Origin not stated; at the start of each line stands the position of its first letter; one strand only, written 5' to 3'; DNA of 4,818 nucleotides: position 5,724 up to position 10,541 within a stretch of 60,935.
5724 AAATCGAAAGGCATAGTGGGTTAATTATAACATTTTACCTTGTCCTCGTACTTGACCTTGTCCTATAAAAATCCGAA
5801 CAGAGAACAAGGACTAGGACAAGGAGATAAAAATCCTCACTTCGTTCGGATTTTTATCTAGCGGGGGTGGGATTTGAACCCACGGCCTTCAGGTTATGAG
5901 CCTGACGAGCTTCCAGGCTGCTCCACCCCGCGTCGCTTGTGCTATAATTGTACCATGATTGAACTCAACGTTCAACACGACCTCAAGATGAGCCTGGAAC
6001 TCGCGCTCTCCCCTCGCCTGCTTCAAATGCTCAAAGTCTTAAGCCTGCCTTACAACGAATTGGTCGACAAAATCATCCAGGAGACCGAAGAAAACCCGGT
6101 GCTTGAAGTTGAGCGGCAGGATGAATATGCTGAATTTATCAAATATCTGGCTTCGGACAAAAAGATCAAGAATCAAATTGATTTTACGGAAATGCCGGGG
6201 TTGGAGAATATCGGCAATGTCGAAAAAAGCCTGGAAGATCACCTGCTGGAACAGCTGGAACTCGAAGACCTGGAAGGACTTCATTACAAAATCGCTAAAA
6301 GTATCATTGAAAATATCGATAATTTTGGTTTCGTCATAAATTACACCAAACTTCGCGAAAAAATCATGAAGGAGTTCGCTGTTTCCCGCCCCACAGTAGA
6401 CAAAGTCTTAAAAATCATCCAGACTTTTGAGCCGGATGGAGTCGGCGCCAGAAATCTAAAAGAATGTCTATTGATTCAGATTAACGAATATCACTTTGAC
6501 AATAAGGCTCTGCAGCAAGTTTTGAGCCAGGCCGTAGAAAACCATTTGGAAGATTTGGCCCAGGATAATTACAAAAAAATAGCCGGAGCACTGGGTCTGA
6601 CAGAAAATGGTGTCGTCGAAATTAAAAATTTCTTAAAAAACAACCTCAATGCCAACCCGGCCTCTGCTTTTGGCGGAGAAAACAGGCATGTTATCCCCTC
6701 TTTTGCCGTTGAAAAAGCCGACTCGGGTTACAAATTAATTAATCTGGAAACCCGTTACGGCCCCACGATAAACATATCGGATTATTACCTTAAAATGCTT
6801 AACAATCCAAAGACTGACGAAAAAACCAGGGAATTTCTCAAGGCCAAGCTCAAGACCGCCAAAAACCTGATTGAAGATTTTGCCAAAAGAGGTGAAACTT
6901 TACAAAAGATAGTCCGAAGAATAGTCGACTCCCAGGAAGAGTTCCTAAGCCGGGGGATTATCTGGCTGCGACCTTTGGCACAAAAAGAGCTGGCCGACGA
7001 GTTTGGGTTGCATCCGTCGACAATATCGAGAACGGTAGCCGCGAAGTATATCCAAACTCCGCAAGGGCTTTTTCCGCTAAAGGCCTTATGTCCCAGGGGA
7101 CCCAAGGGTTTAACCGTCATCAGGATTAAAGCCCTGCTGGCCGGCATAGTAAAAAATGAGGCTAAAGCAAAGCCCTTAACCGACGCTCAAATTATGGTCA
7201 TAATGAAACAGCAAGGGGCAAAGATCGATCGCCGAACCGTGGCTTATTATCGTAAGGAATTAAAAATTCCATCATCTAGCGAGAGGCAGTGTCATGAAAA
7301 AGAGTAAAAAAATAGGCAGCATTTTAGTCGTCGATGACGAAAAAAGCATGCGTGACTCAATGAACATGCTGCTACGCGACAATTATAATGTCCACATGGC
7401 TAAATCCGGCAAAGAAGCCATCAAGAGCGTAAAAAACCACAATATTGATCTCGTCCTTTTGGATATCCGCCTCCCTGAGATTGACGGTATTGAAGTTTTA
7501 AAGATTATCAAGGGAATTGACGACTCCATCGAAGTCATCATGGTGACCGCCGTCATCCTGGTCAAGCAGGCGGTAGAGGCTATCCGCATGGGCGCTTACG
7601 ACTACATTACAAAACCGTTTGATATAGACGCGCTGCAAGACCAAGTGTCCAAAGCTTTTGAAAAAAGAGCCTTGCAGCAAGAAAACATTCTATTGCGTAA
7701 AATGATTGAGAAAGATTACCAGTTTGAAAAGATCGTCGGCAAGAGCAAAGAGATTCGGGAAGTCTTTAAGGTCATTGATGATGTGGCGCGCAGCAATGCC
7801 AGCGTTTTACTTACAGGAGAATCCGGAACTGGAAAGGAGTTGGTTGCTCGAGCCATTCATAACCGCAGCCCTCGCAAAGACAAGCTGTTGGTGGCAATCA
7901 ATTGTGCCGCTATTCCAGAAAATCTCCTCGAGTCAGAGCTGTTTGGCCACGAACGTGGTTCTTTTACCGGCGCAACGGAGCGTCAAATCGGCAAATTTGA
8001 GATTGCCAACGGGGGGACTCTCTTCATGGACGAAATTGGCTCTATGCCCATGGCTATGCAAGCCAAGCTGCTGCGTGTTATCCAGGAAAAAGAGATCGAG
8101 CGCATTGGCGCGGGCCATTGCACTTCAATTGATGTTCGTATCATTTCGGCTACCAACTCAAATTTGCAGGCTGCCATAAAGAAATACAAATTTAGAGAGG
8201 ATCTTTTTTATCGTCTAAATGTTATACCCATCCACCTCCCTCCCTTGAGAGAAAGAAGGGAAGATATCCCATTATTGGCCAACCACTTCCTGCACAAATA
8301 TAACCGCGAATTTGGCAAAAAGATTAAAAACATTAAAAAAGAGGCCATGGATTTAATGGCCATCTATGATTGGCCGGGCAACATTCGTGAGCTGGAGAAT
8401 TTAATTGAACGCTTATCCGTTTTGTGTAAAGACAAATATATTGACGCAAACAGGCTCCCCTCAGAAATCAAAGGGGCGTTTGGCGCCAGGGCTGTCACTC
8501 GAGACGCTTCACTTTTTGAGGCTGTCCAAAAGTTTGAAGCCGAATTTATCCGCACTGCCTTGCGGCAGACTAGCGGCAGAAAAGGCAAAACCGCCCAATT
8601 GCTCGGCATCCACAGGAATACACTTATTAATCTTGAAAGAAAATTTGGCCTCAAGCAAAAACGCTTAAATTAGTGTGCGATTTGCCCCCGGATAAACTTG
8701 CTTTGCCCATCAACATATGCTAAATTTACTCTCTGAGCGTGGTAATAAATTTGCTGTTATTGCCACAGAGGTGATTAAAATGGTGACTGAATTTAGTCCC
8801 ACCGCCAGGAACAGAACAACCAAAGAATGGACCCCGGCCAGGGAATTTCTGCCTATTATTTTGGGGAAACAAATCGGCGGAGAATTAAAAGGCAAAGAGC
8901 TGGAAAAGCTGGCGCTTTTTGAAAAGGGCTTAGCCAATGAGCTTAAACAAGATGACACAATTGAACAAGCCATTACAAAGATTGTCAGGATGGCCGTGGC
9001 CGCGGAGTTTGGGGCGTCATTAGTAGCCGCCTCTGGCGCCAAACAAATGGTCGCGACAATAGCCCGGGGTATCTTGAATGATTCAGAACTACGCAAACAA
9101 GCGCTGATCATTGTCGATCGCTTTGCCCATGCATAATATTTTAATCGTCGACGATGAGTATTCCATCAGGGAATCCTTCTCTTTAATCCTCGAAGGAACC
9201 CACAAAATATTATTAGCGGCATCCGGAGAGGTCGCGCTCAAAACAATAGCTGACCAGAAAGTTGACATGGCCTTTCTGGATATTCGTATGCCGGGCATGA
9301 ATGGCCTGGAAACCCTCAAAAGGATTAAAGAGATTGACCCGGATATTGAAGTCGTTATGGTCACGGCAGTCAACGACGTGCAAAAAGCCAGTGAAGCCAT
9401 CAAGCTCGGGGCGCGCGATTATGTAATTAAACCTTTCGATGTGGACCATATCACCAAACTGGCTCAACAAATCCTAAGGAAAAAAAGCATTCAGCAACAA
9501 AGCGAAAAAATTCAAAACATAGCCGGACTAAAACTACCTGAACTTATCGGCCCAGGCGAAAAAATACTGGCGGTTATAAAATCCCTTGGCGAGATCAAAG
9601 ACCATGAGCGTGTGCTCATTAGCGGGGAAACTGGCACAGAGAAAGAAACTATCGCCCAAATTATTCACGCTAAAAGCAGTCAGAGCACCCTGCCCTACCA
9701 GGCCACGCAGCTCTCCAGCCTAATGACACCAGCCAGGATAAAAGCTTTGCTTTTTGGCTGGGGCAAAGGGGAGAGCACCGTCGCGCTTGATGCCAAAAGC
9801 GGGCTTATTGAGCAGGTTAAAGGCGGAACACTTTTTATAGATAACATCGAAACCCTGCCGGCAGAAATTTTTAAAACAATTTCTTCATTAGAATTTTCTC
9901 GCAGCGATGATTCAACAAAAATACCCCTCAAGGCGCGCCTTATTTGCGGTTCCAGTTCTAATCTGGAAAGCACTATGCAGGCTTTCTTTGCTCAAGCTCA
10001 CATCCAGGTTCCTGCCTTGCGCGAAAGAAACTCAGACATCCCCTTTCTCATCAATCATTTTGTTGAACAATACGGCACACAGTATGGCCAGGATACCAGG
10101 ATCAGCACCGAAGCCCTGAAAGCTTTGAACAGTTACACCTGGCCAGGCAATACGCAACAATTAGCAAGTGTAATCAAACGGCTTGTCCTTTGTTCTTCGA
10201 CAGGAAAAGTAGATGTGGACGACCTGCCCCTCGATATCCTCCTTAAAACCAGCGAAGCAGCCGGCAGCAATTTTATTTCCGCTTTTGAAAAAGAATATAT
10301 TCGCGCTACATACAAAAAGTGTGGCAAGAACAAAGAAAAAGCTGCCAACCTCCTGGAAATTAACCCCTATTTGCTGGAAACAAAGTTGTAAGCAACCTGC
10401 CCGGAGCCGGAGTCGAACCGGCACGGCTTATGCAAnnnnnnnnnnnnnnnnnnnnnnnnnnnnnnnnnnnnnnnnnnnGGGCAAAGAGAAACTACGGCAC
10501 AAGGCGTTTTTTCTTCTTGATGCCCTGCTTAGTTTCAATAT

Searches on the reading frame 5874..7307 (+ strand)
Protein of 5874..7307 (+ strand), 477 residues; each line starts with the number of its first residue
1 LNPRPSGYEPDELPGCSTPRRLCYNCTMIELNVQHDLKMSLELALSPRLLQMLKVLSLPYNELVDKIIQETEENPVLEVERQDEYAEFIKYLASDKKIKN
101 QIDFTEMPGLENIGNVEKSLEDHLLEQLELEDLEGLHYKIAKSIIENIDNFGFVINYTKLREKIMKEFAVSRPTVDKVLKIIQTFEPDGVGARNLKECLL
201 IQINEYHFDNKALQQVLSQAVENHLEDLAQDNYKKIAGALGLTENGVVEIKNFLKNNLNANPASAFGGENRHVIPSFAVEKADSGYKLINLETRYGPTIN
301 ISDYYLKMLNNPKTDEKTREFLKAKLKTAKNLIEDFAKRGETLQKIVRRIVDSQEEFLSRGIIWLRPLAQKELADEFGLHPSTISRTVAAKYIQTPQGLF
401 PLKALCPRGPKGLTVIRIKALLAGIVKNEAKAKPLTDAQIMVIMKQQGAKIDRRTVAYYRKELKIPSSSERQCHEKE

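Call 74: search_protein_families(library=pfam, proteins=[window:5874-7307:+], max_evalue=0.0001)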
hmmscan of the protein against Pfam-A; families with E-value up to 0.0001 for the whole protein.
window:5874-7307:+ (477 aa): 3 families
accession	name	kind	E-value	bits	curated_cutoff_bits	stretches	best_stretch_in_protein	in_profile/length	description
PF04552.19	Sigma54_DBD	-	1.3e-42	145.7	22.8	1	320-472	2-159/160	Sigma-54, DNA binding domain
PF04963.19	Sigma54_CBD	-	7.4e-42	143.6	22.9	1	111-305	3-185/185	Sigma-54 factor, core binding domain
PF00309.25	Sigma54_AID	-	3.4e-10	40.1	23.8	1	37-79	4-46/46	Sigma-54 factor, Activator interacting domain (AID)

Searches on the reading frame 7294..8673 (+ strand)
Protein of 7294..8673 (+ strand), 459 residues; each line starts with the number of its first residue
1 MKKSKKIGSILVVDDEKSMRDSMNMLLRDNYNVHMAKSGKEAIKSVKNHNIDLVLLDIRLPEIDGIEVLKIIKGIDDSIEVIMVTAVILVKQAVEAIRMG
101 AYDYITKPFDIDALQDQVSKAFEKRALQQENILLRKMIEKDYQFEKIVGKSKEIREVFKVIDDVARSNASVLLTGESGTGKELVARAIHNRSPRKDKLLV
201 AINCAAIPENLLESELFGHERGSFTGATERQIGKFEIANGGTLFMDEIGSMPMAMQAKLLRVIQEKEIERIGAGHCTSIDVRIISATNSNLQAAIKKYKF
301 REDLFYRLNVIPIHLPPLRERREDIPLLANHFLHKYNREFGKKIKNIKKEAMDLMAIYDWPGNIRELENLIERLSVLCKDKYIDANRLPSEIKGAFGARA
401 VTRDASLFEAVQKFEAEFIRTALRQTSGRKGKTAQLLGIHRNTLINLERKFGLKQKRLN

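Call 74: search_protein_families(library=pfam, proteins=[window:7294-8673:+], max_evalue=0.0001)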
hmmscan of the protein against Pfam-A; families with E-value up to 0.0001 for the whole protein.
window:7294-8673:+ (459 aa): 8 families
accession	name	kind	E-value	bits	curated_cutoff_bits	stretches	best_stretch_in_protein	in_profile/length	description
PF00158.32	Sigma54_activat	-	2.3e-73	245.9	20.2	1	147-314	1-168/168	Sigma-54 interaction domain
PF25601.1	AAA_lid_14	-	6.9e-31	106.4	27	1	319-394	1-76/87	AAA+ ATPase lid domain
PF00072.30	Response_reg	-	3.5e-29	101.7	30.2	1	10-118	1-110/111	Response regulator receiver domain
PF14532.12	Sigma54_activ_2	-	2.4e-23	83.3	25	1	148-318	1-138/138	Sigma-54 interaction domain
PF02954.25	HTH_8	-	2.7e-08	33.8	22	1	413-444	4-35/42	Bacterial regulatory protein, Fis family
PF07728.20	AAA_5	-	2.7e-06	27.9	22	1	171-289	2-123/139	AAA domain (dynein-related subfamily)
PF13191.12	AAA_16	-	4.3e-06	27.8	32.6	1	147-207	2-63/167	AAA ATPase domain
PF00004.35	AAA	-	4.2e-05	24.5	21.2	0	171-289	1-110/131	ATPase family associated with various cellular activities (AAA)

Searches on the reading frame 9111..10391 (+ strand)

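Call 74: search_protein_families(library=pfam, proteins=[window:9111-10391:+], max_evalue=0.0001)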
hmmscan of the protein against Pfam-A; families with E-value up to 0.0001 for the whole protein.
window:9111-10391:+ (426 aa): 4 families
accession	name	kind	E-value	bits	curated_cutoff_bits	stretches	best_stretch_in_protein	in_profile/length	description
PF00072.30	Response_reg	-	1e-28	100.2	30.2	1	10-117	1-109/111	Response regulator receiver domain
PF00158.32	Sigma54_activat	-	1.9e-22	80.2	20.2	1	151-291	7-151/168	Sigma-54 interaction domain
PF25601.1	AAA_lid_14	-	3.3e-22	78.5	27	1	304-383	1-81/87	AAA+ ATPase lid domain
PF14532.12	Sigma54_activ_2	-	1.8e-10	41.6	25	1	147-291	2-117/138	Sigma-54 interaction domain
